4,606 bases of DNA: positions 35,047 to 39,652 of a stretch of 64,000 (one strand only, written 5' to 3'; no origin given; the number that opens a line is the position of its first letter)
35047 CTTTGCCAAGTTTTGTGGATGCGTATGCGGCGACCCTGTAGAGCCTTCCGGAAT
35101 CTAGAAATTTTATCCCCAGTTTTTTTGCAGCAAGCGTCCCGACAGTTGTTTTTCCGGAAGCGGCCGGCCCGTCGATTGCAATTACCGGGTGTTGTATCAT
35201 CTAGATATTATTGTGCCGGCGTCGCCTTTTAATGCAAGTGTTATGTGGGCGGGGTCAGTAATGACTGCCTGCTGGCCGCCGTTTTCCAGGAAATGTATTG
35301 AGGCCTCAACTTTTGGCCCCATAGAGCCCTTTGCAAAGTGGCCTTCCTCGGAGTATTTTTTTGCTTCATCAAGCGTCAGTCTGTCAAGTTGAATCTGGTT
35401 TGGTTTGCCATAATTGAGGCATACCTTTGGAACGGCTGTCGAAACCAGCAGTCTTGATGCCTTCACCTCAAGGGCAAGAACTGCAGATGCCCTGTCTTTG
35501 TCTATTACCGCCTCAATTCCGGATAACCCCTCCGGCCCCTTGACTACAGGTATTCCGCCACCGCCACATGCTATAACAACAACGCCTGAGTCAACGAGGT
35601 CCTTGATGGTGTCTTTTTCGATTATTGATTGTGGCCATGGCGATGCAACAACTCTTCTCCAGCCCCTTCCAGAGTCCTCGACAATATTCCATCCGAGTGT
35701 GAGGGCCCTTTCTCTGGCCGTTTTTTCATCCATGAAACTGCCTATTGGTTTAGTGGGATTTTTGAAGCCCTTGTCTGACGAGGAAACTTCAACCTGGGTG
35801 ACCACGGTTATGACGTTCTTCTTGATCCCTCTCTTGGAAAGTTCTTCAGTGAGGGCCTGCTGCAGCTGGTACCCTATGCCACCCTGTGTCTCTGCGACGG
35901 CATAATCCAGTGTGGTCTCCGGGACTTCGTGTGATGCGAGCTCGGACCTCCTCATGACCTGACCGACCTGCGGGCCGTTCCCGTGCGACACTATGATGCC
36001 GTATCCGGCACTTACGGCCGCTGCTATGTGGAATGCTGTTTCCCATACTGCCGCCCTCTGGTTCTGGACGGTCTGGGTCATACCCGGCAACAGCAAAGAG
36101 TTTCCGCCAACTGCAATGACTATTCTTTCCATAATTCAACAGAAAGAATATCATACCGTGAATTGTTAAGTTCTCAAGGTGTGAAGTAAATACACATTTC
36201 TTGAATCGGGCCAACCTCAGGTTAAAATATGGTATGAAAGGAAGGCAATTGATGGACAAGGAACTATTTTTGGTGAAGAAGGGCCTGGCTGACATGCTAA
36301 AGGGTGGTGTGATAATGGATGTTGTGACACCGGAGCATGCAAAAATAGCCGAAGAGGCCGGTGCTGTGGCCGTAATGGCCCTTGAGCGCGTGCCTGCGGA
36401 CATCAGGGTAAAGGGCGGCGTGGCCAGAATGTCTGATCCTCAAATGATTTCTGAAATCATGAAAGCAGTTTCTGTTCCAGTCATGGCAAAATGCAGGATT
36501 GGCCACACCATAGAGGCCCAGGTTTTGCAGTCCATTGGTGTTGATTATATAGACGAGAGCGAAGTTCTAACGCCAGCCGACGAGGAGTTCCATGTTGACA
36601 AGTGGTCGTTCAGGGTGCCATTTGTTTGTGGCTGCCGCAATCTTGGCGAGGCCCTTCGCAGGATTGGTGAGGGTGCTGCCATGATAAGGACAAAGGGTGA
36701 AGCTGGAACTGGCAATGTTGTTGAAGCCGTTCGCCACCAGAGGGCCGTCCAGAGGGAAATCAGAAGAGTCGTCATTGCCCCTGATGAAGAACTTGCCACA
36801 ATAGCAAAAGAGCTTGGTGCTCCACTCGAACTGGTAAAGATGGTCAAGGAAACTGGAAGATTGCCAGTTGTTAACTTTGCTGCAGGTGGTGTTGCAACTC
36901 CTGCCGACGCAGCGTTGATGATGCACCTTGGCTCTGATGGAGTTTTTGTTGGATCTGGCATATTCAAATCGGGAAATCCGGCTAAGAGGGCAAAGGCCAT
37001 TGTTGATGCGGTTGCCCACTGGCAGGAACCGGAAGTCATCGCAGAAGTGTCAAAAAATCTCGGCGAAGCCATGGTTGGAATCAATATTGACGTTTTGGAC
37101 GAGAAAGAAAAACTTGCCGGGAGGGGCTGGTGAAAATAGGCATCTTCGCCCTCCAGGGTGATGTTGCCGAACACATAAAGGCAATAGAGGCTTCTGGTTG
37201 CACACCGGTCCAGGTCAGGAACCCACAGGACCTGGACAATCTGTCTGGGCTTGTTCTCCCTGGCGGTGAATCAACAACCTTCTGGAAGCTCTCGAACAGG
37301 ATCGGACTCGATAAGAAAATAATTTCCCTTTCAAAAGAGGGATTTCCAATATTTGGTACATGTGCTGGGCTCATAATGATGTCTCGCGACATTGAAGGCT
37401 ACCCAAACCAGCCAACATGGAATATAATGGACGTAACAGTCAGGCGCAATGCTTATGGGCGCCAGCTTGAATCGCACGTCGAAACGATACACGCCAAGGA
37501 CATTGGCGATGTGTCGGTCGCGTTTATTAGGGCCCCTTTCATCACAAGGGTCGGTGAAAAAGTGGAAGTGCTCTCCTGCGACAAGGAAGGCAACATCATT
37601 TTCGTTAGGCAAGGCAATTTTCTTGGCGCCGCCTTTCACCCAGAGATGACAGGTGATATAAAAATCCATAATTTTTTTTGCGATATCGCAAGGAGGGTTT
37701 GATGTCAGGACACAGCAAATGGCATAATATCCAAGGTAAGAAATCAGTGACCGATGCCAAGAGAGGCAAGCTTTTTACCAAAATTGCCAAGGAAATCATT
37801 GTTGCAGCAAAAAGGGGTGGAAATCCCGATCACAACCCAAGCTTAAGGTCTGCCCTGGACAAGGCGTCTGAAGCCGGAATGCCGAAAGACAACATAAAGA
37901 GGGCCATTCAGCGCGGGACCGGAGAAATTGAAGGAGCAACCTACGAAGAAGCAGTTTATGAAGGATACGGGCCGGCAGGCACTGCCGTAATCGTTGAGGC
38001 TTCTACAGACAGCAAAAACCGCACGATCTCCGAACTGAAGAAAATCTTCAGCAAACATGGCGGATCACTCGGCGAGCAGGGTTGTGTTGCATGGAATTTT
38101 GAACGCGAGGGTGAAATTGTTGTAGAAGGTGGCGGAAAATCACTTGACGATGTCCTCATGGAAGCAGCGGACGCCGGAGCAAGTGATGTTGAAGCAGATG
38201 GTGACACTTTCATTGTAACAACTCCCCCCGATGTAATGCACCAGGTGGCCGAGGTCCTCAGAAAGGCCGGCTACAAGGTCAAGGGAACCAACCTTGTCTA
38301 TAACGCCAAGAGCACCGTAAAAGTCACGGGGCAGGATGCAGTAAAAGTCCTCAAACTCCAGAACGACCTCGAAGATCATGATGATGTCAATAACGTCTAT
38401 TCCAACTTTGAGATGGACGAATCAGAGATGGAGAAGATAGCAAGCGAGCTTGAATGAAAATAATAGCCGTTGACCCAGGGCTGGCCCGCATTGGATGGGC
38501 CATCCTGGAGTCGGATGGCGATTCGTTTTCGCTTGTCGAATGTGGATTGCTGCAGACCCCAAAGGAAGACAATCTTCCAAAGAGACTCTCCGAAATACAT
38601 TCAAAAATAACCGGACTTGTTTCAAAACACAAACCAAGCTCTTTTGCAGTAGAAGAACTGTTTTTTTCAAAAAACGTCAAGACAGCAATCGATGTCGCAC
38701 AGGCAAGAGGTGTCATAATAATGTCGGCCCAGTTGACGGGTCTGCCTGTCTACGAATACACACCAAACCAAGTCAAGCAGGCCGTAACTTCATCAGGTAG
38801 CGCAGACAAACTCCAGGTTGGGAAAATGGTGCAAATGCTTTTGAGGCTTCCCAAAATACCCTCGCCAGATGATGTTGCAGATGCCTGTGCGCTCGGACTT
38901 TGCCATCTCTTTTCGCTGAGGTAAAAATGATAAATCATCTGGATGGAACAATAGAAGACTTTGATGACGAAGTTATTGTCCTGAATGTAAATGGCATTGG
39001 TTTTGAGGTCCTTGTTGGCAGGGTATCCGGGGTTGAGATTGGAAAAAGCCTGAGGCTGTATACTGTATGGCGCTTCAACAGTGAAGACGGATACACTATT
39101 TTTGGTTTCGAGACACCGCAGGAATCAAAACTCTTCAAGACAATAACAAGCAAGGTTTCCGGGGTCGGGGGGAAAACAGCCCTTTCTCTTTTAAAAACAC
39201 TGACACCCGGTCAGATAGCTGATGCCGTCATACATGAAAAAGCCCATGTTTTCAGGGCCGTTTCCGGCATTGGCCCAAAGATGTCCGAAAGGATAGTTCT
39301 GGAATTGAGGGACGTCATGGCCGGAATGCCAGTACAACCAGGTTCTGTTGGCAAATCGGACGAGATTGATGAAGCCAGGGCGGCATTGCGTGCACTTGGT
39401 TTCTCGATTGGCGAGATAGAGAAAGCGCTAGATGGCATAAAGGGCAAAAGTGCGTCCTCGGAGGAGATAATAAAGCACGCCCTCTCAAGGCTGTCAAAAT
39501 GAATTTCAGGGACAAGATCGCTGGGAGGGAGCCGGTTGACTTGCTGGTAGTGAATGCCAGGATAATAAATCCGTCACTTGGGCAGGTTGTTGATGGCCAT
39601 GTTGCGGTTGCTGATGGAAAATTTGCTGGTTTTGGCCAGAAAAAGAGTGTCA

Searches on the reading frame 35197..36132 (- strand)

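Call 13: search_protein_families(library=pfam, proteins=[window:35197-36132:-], max_evalue=0.001)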
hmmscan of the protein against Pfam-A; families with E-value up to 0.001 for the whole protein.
window:35197-36132:- (311 aa): 1 family
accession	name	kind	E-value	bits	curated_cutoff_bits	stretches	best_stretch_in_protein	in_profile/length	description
PF00696.33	AA_kinase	-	1.3e-26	94.3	24.9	1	3-293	2-234/234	Amino acid kinase family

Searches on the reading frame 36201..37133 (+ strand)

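Call 13: search_protein_families(library=pfam, proteins=[window:36201-37133:+], max_evalue=0.001)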
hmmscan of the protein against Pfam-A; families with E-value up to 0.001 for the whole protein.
window:36201-37133:+ (310 aa): 3 families
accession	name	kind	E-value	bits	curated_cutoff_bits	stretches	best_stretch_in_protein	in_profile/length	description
PF01680.23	SOR_SNZ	-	6.8e-108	359.6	27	1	24-228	3-207/207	SOR/SNZ family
PF05690.20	ThiG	-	2e-09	37.6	23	1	210-272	165-225/247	Thiazole biosynthesis protein ThiG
PF00977.27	His_biosynth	-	0.00087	19.2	23.6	0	206-256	176-224/228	Histidine biosynthesis protein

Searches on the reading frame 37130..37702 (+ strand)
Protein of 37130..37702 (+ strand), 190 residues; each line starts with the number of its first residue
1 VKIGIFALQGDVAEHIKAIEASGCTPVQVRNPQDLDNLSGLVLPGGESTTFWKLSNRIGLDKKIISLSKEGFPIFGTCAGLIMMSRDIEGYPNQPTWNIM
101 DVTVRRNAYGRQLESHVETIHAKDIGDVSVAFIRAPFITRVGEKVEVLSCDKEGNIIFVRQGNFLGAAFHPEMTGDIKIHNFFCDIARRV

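Call 13: search_protein_families(library=pfam, proteins=[window:37130-37702:+], max_evalue=0.001)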
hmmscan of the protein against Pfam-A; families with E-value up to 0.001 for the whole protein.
window:37130-37702:+ (190 aa): 4 families
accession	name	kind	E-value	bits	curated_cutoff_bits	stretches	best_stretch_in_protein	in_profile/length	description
PF01174.25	SNO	-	2e-52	178.2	27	1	6-184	2-183/188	SNO glutamine amidotransferase family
PF07685.20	GATase_3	-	3.5e-08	33.8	27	1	29-103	30-114/196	CobB/CobQ-like glutamine amidotransferase domain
PF03575.23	Peptidase_S51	-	0.00012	22.3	23.9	1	35-90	80-135/206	Peptidase family S51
PF00117.34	GATase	-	0.00043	20.4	22.8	1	21-175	19-175/190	Glutamine amidotransferase class-I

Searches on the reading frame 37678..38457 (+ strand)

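Call 13: search_protein_families(library=pfam, proteins=[window:37678-38457:+], max_evalue=0.001)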
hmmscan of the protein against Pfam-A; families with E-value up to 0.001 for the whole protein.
window:37678-38457:+ (259 aa): 2 families
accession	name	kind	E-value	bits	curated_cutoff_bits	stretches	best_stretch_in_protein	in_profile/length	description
PF01709.26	Transcrip_reg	-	1e-52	178.5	27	1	89-244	1-160/160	TACO1/YebC second and third domain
PF20772.2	TACO1_YebC_N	-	7.3e-31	106.9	36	1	13-83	1-73/73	TACO1/YebC protein N-terminal domain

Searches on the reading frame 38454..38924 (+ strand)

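Call 13: search_protein_families(library=pfam, proteins=[window:38454-38924:+], max_evalue=0.001)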
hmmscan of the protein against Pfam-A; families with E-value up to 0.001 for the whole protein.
window:38454-38924:+ (156 aa): 1 family
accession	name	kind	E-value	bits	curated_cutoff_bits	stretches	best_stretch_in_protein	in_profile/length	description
PF02075.23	RuvC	-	1.3e-45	155.4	22.2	1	3-151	1-148/148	Crossover junction endodeoxyribonuclease RuvC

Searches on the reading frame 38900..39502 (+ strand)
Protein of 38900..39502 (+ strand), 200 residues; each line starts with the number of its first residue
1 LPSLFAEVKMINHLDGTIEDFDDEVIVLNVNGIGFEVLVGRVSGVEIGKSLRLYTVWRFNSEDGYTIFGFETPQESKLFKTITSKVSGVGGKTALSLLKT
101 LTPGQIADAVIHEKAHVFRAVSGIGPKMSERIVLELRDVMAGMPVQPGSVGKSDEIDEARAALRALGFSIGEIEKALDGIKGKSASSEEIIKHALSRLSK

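Call 13: search_protein_families(library=pfam, proteins=[window:38900-39502:+], max_evalue=0.001)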
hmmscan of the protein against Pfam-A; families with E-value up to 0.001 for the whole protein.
window:38900-39502:+ (200 aa): 4 families
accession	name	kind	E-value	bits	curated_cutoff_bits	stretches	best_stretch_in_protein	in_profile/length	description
PF14520.12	HHH_5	-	1.9e-10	41.5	27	1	85-138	6-57/57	Helix-hairpin-helix domain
PF07499.19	RuvA_C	-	4.2e-10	40.4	24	1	155-199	2-47/47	RuvA, C-terminal domain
PF01330.27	RuvA_N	-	1.7e-08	34.8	23.6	1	10-69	1-61/61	RuvA N terminal domain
PF00633.29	HHH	-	0.00081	19.6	24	0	85-98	15-28/30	Helix-hairpin-helix motif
